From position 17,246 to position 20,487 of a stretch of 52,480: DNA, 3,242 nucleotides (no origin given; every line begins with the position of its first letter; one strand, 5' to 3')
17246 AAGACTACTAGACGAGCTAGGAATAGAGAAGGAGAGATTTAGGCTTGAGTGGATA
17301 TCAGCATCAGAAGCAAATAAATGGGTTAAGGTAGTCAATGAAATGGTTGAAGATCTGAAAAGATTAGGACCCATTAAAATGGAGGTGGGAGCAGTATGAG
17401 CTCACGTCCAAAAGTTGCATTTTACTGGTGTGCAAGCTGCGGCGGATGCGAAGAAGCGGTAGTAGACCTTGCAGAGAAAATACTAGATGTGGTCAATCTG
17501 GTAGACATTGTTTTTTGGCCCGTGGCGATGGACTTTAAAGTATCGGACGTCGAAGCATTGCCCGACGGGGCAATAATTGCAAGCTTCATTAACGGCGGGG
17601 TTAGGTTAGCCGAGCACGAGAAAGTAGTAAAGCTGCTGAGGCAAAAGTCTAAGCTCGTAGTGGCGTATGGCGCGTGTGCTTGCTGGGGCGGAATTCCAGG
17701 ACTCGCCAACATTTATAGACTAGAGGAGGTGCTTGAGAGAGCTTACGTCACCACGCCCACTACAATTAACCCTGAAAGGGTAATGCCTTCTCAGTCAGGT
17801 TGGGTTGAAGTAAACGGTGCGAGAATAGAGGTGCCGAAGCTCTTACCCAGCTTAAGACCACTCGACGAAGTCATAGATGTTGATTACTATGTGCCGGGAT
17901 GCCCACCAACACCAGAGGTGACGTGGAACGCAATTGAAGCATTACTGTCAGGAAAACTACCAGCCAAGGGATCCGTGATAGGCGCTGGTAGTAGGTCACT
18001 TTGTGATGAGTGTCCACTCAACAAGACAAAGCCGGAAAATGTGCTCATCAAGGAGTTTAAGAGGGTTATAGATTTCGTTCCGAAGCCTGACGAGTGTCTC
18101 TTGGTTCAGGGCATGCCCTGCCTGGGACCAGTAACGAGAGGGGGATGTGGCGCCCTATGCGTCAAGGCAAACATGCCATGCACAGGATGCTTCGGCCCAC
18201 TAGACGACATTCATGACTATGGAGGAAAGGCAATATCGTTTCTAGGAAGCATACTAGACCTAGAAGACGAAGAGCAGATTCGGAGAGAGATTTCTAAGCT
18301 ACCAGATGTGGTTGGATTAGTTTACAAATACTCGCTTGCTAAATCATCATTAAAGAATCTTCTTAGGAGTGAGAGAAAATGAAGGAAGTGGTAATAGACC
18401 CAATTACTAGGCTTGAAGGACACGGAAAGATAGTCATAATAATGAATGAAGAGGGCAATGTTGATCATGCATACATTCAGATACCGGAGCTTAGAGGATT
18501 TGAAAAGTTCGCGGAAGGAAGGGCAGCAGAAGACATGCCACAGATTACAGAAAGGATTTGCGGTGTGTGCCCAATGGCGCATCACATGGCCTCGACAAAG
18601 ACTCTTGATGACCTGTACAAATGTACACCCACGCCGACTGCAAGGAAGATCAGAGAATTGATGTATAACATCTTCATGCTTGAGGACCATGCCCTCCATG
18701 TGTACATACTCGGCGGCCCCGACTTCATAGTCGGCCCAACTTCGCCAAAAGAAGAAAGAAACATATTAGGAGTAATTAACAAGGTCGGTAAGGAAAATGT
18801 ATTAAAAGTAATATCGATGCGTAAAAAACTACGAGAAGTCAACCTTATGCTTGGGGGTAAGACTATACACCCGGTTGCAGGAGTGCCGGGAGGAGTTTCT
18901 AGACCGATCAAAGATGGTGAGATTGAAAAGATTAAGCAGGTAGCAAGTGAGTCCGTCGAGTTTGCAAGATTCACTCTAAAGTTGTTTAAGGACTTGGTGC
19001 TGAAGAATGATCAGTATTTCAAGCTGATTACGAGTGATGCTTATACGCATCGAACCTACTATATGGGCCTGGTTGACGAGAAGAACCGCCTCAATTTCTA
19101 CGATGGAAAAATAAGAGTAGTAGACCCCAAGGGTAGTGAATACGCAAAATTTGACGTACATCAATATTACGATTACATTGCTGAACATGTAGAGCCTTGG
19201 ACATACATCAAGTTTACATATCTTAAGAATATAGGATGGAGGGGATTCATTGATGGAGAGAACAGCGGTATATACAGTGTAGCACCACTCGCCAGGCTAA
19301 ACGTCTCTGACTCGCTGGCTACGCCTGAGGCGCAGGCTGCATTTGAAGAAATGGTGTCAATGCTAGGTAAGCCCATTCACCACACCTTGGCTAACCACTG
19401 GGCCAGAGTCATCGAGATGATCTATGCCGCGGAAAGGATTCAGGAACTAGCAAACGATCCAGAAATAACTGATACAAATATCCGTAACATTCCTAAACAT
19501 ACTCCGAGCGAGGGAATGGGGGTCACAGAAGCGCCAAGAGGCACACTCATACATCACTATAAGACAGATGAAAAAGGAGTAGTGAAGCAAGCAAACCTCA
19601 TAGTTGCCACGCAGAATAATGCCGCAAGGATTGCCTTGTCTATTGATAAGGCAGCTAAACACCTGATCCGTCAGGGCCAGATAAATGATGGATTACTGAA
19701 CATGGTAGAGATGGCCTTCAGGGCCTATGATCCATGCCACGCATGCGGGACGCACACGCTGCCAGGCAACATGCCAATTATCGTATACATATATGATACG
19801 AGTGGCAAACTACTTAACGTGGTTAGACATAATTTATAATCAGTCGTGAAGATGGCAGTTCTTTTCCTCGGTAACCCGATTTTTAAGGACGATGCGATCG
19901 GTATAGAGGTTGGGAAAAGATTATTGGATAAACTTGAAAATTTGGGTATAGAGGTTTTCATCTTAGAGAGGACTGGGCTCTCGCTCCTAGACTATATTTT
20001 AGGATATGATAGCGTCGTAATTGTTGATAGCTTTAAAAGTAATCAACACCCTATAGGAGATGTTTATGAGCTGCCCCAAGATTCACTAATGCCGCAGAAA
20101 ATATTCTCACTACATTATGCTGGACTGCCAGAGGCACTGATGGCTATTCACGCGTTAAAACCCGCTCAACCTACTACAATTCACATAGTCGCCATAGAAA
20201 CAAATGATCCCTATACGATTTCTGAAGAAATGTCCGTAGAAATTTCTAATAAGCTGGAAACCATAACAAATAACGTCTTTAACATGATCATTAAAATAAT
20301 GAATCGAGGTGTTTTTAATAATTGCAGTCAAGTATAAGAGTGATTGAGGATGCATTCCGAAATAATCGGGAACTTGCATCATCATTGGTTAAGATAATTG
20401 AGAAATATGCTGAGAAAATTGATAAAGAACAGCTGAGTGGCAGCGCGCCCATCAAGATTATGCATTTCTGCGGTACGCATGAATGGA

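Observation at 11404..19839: Mvh-type [NiFe] hydrogenase + HdrA wired to Qmo-like membrane anchors instead of HdrB: candidate membrane-bound bifurcating hydrogenase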

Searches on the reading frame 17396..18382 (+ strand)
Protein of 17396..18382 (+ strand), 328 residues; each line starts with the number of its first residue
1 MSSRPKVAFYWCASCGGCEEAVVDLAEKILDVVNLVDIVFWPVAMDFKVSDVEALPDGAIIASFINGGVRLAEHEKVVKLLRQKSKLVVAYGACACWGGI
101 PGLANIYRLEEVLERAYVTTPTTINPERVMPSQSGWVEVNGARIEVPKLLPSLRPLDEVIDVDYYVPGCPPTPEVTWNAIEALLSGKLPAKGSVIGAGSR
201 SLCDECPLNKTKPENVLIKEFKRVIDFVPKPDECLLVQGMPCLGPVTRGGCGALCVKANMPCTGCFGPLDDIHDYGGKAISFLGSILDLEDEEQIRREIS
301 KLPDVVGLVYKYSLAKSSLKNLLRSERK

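Call 3: search_protein_families(library=pfam, proteins=[window:17396-18382:+], max_evalue=0.01)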
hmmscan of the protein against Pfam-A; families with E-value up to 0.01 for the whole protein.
window:17396-18382:+ (328 aa): 1 family
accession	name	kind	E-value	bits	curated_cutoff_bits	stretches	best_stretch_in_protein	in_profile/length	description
PF01058.29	Oxidored_q6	-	1.5e-25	89.8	27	1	15-182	1-127/128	NADH ubiquinone oxidoreductase, 20 Kd subunit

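Call 4: search_protein_families(library=ncbifam, proteins=[window:17396-18382:+], max_evalue=0.01)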
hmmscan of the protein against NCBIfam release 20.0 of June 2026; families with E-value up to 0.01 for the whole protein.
window:17396-18382:+ (328 aa): 16 families
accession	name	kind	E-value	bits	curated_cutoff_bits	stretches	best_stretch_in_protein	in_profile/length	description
NF045875.1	F420_non_VhuG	exception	2.9e-66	223.6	450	1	1-315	1-277/286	F420-non-reducing hydrogenase subunit VhuG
NF040831.1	sulfhyd_ShyD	equivalog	3.7e-24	85.6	460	2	233-299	170-234/240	NAD(P)-dependent hydrogenase/sulfhydrogenase 2 subunit delta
NF040836.1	sulfhyd_HydD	equivalog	8.6e-24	84.1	500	2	5-133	6-127/261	NADPH-dependent hydrogenase/sulfhydrogenase 1 subunit delta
TIGR03294.1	FrhG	equivalog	1.5e-18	67.3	245.5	2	5-106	2-99/228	coenzyme F420 hydrogenase subunit gamma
NF005012.1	PRK06411.1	subfamily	6.9e-08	32.2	116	1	154-183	125-154/166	NADH-quinone oxidoreductase subunit NuoB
NF011395.0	PRK14820.1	equivalog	3.4e-07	30.2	263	1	153-178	123-148/180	NADH-quinone oxidoreductase subunit B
TIGR01957.1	nuoB_fam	subfamily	3.6e-07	30.2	142.7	1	153-182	108-137/145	NADH-quinone oxidoreductase subunit B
NF011392.0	PRK14817.1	equivalog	1e-06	28.5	271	1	153-181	126-154/182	NADH-quinone oxidoreductase subunit B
NF011394.0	PRK14819.1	equivalog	5.8e-06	26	312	1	153-182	122-151/264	NADH-quinone oxidoreductase subunit B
NF011390.0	PRK14815.1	equivalog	1.3e-05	24.6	281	1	153-182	123-152/183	NADH dehydrogenase subunit B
NF011393.0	PRK14818.1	equivalog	1.6e-05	24.5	255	1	156-176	124-144/173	NADH dehydrogenase subunit B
NF011388.0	PRK14813.1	equivalog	1.7e-05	24.8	294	1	153-175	119-141/189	NADH dehydrogenase subunit B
NF011389.0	PRK14814.1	equivalog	1.7e-05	24.7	285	1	153-183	123-153/186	NADH dehydrogenase subunit B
NF011391.0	PRK14816.1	equivalog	0.00076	19.1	283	1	153-177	143-167/196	NADH-quinone oxidoreductase subunit B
NF045520.1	H2_NiFeSe_small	exception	0.0013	18.2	470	0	76-102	135-161/314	NiFeSe hydrogenase small subunit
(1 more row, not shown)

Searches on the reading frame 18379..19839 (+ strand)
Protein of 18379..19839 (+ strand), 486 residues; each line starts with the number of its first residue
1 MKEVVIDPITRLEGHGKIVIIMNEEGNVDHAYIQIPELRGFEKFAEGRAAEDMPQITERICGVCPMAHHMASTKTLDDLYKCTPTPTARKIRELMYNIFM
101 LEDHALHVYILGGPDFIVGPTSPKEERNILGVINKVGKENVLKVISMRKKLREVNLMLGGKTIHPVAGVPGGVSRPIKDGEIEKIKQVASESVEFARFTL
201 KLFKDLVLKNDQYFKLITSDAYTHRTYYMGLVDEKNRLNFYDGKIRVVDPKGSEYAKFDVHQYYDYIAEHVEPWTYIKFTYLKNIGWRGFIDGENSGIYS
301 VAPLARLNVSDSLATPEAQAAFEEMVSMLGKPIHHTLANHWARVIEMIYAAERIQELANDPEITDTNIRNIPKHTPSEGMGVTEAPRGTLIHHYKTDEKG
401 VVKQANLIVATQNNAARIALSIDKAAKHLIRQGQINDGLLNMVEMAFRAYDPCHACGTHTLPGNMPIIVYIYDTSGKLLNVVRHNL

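Call 3: search_protein_families(library=pfam, proteins=[window:18379-19839:+], max_evalue=0.01)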
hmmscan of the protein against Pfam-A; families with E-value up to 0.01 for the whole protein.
window:18379-19839:+ (486 aa): 1 family
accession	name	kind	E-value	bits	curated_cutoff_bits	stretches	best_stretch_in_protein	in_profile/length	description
PF00374.24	NiFeSe_Hases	-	3.4e-38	132.3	25.8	2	39-117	1-79/508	Nickel-dependent hydrogenase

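Call 4: search_protein_families(library=ncbifam, proteins=[window:18379-19839:+], max_evalue=0.01)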
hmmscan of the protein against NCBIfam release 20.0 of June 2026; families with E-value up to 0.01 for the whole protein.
window:18379-19839:+ (486 aa): 11 families
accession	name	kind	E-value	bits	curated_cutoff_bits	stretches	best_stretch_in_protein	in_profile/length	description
NF041785.2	VhuA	equivalog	8.6e-114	380.3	800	1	1-430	1-417/418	F420-non-reducing hydrogenase Vhu subunit A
NF033181.1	NiFeSe_hydrog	equivalog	2.9e-52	178.2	600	2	1-121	1-120/507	nickel-dependent hydrogenase large subunit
NF040828.1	sulfhyd_ShyA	equivalog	3.2e-52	177.8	700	2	5-240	4-229/415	NAD(P)-dependent hydrogenase/sulfhydrogenase 2 subunit alpha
NF045518.1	H2_NiFeSe_large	exception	4.7e-50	170.8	780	1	3-461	3-482/485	NiFeSe hydrogenase large subunit HysA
TIGR03295.1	frhA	equivalog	5.8e-43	147.4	392.5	2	2-211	3-204/412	coenzyme F420 hydrogenase subunit alpha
NF040832.1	sulfhyd_HydA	equivalog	1.5e-39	136.3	880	1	4-460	5-423/426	NADPH-dependent hydrogenase/sulfhydrogenase 1 subunit alpha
NF007550.0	PRK10170.1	equivalog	3e-23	82.1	1101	2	3-117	18-132/597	Ni/Fe-hydrogenase large subunit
NF007778.0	PRK10467.1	equivalog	9.7e-21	73.6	969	2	3-116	4-116/567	hydrogenase 2 large subunit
NF004739.1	PRK06075.1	equivalog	2.6e-07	29.8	360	1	15-111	13-111/384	NADH-quinone oxidoreductase subunit D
NF041786.2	VhuU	equivalog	2.7e-07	30.3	70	1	439-461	7-29/45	F420-non-reducing hydrogenase selenoprotein subunit VhuU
TIGR01962.1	NuoD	equivalog_domain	0.0004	19.4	459.35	1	14-108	14-110/386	NADH dehydrogenase (quinone) subunit D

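Call 49: search_solved_structures(query=window:18379-19839:+, max_evalue=1e-10, show_alignments=1)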
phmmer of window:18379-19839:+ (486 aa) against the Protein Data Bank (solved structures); distinct sequences matched with E-value up to 1e-10: 65 (the best 60 are shown).
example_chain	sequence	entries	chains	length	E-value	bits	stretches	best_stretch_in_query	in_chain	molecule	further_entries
7t2r_D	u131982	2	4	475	2.9e-111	375.7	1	4-482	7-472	NiFe hydrogenase large subunit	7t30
5odc_F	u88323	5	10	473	1.2e-108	367.1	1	3-463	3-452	Methyl-viologen reducing hydrogenase subunit A | Methyl-viologen reducing hydrogenase, subunit A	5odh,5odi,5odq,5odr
9sw2_F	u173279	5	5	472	5.3e-100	338.6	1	3-479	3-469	F420-non-reducing hydrogenase subunit A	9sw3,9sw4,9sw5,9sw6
9sfi_g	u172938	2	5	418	2.2e-96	326.7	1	2-427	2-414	Coenzyme F420-reducing hydrogenase, alpha subunit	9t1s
5xf9_D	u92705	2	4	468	2.4e-85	290.2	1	2-459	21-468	NAD-reducing hydrogenase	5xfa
5jsu_B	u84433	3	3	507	7.5e-36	127.1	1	4-463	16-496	Periplasmic [NiFeSe] hydrogenase, large subunit, selenocysteine-containing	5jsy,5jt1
5jsh_B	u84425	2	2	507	2.4e-34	122.1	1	4-463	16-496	Periplasmic [NiFeSe] hydrogenase, large subunit, selenocysteine-containing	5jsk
6z8o_B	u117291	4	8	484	9.6e-34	120.1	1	4-459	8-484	Periplasmic [NiFeSe] hydrogenase, large subunit, selenocysteine-containing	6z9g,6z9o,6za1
6ru9_B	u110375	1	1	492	1e-33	120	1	4-459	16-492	Periplasmic [NiFeSe] hydrogenase, large subunit, selenocysteine-containing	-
6z8m_B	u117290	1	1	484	2.4e-33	118.8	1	4-459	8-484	Periplasmic [NiFeSe] hydrogenase, large subunit, selenocysteine-containing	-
6rtp_B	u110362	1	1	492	2.5e-33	118.7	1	4-459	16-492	Periplasmic [NiFeSe] hydrogenase, large subunit, selenocysteine-containing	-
6ruc_B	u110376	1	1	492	2.6e-33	118.7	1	4-459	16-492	Periplasmic [NiFeSe] hydrogenase, large subunit, selenocysteine-containing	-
3ze6_B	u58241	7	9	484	3.2e-33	118.4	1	4-459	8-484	PERIPLASMIC [NIFESE] HYDROGENASE, LARGE SUBUNIT, SELENOCYS SELENOCYSTEINE-CONTAINING | PERIPLASMIC [NIFESE] HYDROGENASE, LARGE SUBUNIT, SELENOCYSTEINE-CONTAININ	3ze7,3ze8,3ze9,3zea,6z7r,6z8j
2wpn_B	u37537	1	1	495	3.5e-33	118.2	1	4-459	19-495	PERIPLASMIC [NIFESE] HYDROGENASE, LARGE SUBUNIT, SELENOCYSTEINE-CONTAINING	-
9nez_D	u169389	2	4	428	1e-31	113.5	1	4-460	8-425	Sulfhydrogenase 1 subunit alpha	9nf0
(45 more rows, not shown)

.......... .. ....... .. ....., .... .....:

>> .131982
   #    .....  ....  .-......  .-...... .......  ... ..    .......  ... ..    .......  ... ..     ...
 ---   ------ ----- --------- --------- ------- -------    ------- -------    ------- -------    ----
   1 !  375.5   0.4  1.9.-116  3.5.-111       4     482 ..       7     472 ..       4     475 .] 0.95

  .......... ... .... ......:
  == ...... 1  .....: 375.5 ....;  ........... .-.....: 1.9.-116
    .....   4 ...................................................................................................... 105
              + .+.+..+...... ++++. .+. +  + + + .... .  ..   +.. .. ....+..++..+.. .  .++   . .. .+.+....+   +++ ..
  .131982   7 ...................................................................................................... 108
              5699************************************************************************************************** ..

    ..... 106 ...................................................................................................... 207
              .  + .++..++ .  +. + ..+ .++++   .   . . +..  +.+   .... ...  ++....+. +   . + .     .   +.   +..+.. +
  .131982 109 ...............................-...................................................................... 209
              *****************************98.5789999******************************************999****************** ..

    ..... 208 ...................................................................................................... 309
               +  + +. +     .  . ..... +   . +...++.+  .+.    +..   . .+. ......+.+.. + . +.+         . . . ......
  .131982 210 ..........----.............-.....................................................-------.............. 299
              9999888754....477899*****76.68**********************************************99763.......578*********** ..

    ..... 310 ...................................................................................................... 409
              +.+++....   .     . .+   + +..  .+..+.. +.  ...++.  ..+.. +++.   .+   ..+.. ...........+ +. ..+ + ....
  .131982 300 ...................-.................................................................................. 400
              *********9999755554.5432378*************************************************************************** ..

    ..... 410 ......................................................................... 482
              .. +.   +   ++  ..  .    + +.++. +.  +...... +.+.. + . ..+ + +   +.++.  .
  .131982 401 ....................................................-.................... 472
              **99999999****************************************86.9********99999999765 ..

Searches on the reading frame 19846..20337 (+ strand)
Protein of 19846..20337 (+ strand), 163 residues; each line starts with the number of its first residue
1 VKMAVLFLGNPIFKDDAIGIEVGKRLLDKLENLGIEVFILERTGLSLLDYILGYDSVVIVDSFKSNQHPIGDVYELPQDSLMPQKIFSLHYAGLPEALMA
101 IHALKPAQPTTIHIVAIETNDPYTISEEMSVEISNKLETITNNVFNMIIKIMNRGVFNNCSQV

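Call 3: search_protein_families(library=pfam, proteins=[window:19846-20337:+], max_evalue=0.01)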
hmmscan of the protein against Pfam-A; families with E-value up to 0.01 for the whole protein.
window:19846-20337:+ (163 aa): 1 family
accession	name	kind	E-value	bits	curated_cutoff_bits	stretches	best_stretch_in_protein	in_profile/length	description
PF01750.23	HycI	-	7.2e-08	32.8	23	1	44-143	26-126/130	Hydrogenase maturation protease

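Call 4: search_protein_families(library=ncbifam, proteins=[window:19846-20337:+], max_evalue=0.01)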
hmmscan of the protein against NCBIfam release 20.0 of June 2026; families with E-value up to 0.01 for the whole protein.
window:19846-20337:+ (163 aa): 6 families
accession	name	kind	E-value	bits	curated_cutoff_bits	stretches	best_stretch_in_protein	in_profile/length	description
TIGR00072.1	hydrog_prot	superfamily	9.2e-23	80.8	47.45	1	5-145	2-142/145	hydrogenase maturation protease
TIGR00140.1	hupD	subfamily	9e-11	41.9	151.8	1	5-148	3-147/151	HyaD/HybD family hydrogenase maturation endopeptidase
NF007777.0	PRK10466.1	equivalog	1.2e-09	38.1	190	1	1-153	1-150/164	HyaD/HybD family hydrogenase maturation endopeptidase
NF045519.1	NiFeSe_H2_mat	exception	3e-09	36.9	190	1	2-151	2-150/152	NiFeSe hydrogenase maturation protease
TIGR00130.1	frhD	equivalog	6.5e-06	26.3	134.95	1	4-153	6-152/153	coenzyme F420-reducing hydrogenase, FrhD protein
NF007616.0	PRK10264.1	equivalog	0.0066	16.1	261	1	3-118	6-123/195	hydrogenase 1 maturation protease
